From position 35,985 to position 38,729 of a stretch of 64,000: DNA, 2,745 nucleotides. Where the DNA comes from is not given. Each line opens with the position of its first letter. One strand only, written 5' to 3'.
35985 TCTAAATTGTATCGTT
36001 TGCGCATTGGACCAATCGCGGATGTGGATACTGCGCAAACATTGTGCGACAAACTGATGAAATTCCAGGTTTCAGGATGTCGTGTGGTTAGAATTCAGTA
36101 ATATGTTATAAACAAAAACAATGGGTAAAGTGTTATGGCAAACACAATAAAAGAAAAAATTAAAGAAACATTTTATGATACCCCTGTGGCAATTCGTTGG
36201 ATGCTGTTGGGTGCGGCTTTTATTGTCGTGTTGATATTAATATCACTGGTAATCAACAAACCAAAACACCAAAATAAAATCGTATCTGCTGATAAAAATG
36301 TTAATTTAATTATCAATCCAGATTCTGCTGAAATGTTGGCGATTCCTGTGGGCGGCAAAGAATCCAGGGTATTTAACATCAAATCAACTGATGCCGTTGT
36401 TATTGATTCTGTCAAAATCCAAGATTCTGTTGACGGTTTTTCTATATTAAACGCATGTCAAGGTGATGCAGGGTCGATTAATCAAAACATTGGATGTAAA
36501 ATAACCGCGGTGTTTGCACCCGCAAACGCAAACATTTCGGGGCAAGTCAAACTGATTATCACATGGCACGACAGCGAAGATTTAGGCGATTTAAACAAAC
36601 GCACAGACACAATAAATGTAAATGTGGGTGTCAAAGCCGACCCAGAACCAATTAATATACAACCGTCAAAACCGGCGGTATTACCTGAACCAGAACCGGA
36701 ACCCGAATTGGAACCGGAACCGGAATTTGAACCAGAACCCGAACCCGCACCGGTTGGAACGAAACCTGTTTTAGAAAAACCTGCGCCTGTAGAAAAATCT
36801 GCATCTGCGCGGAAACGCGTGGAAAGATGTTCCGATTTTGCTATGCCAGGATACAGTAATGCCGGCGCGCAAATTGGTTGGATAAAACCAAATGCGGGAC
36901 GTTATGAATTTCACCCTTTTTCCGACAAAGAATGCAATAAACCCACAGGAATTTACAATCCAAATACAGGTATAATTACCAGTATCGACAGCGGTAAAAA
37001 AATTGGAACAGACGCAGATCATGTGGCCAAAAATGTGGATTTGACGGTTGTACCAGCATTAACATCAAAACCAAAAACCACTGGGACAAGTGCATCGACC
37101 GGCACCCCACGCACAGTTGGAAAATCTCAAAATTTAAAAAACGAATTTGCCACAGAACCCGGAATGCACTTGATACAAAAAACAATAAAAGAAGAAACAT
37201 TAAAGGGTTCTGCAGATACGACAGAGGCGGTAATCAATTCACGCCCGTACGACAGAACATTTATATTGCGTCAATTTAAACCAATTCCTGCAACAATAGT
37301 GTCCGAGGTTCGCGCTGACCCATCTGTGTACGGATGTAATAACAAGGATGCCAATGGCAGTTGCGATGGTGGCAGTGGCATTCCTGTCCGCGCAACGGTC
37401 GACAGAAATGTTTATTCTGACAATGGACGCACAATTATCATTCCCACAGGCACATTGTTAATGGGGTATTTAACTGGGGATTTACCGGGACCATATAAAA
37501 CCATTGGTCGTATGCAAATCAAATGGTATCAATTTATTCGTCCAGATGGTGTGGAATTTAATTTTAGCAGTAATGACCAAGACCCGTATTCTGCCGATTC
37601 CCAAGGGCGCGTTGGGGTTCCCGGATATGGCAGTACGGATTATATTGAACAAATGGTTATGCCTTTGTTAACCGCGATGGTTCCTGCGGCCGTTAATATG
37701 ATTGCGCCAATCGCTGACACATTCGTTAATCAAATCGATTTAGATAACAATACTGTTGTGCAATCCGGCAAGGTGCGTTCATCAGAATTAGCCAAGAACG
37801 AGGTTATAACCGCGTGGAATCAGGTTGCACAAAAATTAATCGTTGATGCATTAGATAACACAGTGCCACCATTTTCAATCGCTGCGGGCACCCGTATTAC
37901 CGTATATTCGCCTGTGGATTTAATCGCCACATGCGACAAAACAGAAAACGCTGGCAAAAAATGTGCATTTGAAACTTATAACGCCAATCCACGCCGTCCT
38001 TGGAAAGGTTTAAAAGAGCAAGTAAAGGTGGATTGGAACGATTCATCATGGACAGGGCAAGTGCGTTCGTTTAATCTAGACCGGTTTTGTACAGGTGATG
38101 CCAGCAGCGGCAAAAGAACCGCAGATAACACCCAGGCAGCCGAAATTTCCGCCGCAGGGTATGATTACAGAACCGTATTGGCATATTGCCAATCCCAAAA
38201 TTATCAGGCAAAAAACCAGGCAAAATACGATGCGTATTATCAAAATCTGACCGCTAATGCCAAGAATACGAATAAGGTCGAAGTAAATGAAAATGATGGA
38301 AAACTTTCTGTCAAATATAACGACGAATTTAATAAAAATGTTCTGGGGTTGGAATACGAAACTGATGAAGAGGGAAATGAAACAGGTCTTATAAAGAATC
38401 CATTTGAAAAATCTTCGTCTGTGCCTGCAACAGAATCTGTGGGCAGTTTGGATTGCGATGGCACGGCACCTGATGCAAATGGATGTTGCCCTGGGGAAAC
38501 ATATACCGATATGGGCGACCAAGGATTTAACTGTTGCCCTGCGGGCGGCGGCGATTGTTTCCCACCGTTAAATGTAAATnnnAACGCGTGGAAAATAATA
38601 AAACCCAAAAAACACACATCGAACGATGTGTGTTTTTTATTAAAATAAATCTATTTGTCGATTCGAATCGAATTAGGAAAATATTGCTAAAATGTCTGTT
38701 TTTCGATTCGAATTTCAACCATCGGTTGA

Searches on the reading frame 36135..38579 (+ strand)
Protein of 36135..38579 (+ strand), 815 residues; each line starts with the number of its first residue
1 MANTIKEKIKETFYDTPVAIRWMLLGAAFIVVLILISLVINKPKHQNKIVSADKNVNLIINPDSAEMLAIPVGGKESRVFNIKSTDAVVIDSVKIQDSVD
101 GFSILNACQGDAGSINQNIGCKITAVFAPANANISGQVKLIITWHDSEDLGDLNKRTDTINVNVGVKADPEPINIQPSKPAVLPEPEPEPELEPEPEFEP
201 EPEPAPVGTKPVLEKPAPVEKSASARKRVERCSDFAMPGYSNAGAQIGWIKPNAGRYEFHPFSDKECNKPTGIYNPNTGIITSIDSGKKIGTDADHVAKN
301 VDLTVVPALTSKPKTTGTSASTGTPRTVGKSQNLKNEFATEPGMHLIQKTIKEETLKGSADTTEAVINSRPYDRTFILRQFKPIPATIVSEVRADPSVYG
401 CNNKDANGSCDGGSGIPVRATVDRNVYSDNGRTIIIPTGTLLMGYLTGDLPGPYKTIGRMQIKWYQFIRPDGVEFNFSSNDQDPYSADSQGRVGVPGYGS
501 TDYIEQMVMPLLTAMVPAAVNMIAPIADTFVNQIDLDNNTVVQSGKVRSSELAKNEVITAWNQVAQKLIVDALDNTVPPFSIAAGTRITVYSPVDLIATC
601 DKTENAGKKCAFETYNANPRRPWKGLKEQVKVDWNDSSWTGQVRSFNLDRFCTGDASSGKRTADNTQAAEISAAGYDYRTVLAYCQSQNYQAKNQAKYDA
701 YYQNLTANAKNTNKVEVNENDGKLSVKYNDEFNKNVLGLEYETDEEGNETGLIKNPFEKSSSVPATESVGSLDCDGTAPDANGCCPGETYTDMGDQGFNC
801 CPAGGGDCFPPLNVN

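Call 3: search_protein_families(library=pfam, proteins=[window:36135-38579:+], max_evalue=1)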
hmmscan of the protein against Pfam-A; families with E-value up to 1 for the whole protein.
window:36135-38579:+ (815 aa): 2 families
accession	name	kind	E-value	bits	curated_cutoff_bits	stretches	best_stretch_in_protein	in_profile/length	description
PF03743.19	TrbI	-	6.2e-15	56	35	1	384-592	8-182/188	Bacterial conjugation TrbI-like protein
PF05887.16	Trypan_PARP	-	0.0019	18.6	100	1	168-210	75-117/134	Procyclic acidic repetitive protein (PARP)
